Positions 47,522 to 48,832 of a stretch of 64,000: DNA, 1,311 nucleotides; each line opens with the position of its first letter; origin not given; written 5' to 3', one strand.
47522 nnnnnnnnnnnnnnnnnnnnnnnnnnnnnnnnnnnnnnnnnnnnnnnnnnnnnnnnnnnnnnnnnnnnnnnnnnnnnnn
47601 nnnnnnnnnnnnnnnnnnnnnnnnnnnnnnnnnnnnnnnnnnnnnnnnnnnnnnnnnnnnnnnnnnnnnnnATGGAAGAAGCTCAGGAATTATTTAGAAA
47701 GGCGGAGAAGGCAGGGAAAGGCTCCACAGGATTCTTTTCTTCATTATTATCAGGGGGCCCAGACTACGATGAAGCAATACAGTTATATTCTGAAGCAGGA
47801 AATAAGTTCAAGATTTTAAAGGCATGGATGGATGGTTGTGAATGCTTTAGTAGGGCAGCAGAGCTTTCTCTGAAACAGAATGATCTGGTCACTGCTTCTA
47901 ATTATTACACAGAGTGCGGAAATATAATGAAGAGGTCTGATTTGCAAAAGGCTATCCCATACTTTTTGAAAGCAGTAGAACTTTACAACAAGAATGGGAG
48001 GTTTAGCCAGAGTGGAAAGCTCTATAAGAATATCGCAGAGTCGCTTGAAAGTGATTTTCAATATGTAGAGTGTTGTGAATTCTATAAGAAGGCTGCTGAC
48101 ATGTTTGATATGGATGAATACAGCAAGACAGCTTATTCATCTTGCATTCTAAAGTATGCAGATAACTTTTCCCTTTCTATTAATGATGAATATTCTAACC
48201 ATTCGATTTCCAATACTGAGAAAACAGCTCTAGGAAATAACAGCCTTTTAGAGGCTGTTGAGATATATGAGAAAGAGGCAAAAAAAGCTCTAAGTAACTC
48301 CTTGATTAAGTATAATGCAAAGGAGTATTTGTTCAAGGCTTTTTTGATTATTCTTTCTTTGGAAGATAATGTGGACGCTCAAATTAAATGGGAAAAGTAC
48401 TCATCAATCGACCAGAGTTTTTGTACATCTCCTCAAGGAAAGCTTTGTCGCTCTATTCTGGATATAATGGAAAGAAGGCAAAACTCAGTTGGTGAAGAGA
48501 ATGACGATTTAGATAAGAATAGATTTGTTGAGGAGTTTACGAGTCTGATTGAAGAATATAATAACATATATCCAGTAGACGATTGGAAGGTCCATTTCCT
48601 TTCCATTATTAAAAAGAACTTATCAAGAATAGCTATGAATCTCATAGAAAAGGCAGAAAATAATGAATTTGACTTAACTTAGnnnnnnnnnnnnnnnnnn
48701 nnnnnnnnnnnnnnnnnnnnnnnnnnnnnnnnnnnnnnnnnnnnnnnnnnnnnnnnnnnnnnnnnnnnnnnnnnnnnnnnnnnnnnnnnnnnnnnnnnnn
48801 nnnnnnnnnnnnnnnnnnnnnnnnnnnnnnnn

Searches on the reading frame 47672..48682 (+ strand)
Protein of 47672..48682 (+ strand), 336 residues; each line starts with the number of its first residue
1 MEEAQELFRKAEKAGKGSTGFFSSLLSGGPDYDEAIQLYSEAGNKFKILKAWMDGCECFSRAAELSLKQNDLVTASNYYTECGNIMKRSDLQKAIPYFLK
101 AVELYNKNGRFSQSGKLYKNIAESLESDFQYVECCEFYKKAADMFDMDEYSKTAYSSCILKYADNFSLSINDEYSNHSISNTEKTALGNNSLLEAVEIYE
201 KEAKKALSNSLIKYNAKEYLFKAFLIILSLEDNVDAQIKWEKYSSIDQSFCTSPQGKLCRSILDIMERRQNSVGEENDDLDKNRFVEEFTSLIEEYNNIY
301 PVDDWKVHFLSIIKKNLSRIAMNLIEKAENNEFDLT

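Call 8: search_protein_families(library=pfam, proteins=[window:47672-48682:+], max_evalue=0.01)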
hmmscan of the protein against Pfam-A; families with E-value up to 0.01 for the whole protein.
window:47672-48682:+ (336 aa): 6 families
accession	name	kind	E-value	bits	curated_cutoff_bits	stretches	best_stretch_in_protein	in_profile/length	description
PF14938.12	SNAP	-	2.7e-57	194.8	25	1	3-317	2-281/282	Soluble NSF attachment protein, SNAP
PF25170.1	TPR_WDR35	-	1e-05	25.8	27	0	99-124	21-46/68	WD repeat-containing protein 35, TPR repeats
PF06920.19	DHR-2_Lobe_A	-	0.00025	21.9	26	1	92-146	96-150/154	DHR-2, Lobe A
PF13424.12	TPR_12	-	0.00033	21.2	30.1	0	52-107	19-77/77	Tetratricopeptide repeat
PF07719.23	TPR_2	-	0.0014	19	27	0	87-108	13-34/34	Tetratricopeptide repeat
PF08238.18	Sel1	-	0.0039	18.2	30.7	0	81-104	12-34/36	Sel1 repeat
